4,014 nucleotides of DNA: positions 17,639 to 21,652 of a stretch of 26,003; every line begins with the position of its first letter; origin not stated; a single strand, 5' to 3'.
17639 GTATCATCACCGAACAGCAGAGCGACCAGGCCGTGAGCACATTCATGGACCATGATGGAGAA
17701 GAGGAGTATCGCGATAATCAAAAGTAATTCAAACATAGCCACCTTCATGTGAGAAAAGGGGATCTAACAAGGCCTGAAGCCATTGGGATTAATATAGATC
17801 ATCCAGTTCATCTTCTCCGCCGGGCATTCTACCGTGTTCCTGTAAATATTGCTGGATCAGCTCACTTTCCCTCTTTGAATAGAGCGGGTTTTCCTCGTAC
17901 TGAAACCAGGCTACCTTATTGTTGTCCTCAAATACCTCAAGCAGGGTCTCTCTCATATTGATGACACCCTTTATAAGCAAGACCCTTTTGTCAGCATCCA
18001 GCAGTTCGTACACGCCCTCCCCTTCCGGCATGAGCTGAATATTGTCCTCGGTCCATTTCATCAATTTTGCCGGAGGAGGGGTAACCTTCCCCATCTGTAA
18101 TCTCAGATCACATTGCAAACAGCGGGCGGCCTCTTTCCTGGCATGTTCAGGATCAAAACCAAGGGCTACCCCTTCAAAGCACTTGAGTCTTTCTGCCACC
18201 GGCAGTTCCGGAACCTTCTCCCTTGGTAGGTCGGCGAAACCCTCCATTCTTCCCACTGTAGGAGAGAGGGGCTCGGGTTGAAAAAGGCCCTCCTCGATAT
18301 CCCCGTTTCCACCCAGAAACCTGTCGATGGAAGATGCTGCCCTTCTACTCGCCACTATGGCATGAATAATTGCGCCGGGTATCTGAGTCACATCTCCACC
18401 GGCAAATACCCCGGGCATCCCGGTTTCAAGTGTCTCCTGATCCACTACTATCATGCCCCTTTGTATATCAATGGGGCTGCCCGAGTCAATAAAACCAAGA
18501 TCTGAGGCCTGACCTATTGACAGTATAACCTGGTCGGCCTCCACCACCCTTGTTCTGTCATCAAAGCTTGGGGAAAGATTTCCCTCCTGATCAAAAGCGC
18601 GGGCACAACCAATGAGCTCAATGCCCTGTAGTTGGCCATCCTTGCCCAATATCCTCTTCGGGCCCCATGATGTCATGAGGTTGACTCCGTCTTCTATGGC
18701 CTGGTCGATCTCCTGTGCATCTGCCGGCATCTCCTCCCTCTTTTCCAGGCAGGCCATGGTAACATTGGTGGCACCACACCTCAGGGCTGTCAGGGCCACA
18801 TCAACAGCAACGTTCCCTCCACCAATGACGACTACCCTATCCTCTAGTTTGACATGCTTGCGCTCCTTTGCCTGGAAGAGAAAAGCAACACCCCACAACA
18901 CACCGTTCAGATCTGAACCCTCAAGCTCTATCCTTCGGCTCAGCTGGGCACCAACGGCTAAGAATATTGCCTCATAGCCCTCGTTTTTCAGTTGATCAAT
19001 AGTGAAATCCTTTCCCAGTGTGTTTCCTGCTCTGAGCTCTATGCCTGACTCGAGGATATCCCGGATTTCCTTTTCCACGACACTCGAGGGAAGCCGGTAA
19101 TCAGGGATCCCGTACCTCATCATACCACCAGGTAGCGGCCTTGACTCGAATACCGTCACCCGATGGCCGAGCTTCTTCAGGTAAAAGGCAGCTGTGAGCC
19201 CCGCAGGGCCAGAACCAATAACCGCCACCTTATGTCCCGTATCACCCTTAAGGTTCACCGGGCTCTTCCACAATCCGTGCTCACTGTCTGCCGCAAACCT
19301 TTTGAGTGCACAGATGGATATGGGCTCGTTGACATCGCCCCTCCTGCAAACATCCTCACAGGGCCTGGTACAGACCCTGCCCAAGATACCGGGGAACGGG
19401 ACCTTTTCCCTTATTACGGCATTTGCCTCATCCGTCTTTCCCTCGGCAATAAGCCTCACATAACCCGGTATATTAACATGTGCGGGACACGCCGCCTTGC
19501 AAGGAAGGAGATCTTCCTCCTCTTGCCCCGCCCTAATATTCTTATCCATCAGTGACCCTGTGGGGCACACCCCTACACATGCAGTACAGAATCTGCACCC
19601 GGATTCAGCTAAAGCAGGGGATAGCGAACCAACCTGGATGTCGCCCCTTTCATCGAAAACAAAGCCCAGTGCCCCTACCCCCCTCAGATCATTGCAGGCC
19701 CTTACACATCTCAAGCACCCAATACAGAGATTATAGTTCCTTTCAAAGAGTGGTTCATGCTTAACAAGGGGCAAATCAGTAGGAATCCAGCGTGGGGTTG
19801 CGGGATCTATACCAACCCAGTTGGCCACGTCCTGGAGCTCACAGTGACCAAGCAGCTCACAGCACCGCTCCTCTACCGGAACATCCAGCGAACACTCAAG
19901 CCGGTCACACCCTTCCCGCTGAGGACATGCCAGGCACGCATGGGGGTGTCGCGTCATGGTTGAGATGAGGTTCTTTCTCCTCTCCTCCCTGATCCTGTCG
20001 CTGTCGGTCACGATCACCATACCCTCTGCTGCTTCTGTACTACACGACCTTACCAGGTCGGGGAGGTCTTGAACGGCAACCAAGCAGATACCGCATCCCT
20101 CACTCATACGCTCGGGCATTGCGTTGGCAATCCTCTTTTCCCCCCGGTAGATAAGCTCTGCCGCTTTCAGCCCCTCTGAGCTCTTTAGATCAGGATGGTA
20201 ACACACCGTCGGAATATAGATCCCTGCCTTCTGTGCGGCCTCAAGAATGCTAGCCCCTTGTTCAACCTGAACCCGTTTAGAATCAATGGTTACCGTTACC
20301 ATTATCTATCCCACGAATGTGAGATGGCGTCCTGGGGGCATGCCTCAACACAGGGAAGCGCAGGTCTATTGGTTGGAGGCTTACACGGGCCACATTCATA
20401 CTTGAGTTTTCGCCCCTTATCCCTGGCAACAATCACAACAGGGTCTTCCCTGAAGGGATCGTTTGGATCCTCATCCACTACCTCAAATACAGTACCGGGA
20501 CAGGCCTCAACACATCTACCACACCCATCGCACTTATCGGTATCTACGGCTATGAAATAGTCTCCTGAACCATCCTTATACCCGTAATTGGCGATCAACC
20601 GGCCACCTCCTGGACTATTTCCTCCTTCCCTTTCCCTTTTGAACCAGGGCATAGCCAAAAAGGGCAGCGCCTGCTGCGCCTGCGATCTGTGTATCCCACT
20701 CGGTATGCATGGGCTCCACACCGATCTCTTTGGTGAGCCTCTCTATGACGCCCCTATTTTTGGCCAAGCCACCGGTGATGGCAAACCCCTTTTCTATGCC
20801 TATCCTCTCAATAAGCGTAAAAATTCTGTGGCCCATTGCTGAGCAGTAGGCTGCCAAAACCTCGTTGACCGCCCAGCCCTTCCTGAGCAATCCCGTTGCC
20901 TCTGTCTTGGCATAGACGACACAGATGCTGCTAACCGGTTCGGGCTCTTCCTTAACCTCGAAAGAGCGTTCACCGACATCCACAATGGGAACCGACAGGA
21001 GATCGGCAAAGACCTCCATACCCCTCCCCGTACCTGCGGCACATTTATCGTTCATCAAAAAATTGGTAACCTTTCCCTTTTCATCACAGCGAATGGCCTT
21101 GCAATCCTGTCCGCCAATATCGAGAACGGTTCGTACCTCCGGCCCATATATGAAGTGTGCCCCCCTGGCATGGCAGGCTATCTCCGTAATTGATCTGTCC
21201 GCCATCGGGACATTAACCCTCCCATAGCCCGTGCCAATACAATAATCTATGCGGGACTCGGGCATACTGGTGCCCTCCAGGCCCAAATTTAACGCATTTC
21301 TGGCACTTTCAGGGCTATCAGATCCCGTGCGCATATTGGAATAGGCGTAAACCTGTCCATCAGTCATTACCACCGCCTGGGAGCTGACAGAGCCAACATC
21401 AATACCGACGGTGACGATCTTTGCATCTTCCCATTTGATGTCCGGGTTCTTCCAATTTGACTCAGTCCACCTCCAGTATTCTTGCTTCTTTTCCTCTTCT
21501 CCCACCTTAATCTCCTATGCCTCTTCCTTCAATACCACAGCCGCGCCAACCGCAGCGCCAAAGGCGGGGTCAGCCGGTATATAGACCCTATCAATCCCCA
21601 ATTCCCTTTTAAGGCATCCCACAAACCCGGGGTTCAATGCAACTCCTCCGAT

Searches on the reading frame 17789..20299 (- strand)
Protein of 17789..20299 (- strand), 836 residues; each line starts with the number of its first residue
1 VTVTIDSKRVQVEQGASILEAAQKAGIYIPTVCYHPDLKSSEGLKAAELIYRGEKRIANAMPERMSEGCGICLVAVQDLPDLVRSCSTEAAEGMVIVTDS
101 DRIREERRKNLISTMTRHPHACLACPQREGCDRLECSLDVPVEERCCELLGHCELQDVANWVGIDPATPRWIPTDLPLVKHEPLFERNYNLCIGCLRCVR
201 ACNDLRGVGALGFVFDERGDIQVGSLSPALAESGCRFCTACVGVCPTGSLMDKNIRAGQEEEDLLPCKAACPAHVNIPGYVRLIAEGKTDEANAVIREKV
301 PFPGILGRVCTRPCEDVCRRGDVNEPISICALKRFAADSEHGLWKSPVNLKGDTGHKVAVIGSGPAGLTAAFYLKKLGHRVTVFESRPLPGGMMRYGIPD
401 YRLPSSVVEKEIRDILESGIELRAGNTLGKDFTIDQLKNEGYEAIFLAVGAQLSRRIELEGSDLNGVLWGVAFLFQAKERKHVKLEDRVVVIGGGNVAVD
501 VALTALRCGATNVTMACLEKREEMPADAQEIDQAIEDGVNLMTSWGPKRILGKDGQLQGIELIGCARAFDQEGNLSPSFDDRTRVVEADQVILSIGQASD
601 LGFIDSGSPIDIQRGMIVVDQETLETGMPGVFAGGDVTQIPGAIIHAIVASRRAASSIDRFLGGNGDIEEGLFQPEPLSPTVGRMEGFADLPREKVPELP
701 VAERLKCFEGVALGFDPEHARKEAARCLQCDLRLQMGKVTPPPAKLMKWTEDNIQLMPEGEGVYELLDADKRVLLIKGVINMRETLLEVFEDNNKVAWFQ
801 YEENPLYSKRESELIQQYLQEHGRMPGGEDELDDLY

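Call 37: search_protein_families(library=pfam, proteins=[window:17789-20299:-], max_evalue=0.00001)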
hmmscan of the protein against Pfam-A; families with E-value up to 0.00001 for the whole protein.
window:17789-20299:- (836 aa): 12 families
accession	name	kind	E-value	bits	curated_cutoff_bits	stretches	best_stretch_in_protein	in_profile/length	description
PF07992.20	Pyr_redox_2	-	1.6e-32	113.6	26.1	1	357-648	2-288/291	Pyridine nucleotide-disulphide oxidoreductase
PF14691.11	Fer4_20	-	3.4e-20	72.4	25.8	1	266-340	31-108/113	Dihydroprymidine dehydrogenase domain II, 4Fe-4S cluster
PF13738.12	Pyr_redox_3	-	3.3e-14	53.3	30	1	478-635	157-305/305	Pyridine nucleotide-disulphide oxidoreductase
PF13510.11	Fer2_4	-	5.9e-14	52.3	22.8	1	1-100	4-81/82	2Fe-2S iron-sulfur cluster binding domain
PF00070.33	Pyr_redox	-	6.7e-11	43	22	0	357-390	1-34/82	Pyridine nucleotide-disulphide oxidoreductase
PF13450.12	NAD_binding_8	-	6.6e-10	39.6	21.9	1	360-395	1-36/68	NAD(P)-binding Rossmann-like domain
PF01266.30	DAO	-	1.7e-07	31.5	27.9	1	357-392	1-37/353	FAD dependent oxidoreductase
PF12838.12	Fer4_7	-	2.9e-07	31.3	27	1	192-248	2-51/52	4Fe-4S dicluster domain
PF12831.13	FAD_oxidored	-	1.6e-06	28.2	27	1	358-397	2-41/416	FAD dependent oxidoreductase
PF01593.30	Amino_oxidase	-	2.8e-06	27.3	19.8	0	366-394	2-30/443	Flavin containing amine oxidoreductase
PF01262.27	AlaDh_PNT_C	-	2.8e-06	27.3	23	0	354-388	27-61/214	Alanine dehydrogenase/PNT, C-terminal domain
PF01946.23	Thi4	-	3.6e-06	26.8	26.2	1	357-418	19-79/235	Thi4 family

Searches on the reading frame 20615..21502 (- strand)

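Call 37: search_protein_families(library=pfam, proteins=[window:20615-21502:-], max_evalue=0.00001)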
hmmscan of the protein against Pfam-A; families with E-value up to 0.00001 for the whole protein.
window:20615-21502:- (295 aa): 1 family
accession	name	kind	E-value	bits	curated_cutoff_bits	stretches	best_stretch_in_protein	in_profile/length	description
PF01869.26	BcrAD_BadFG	-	1.2e-51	176.3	31.5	1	32-283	1-271/271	BadF/BadG/BcrA/BcrD ATPase family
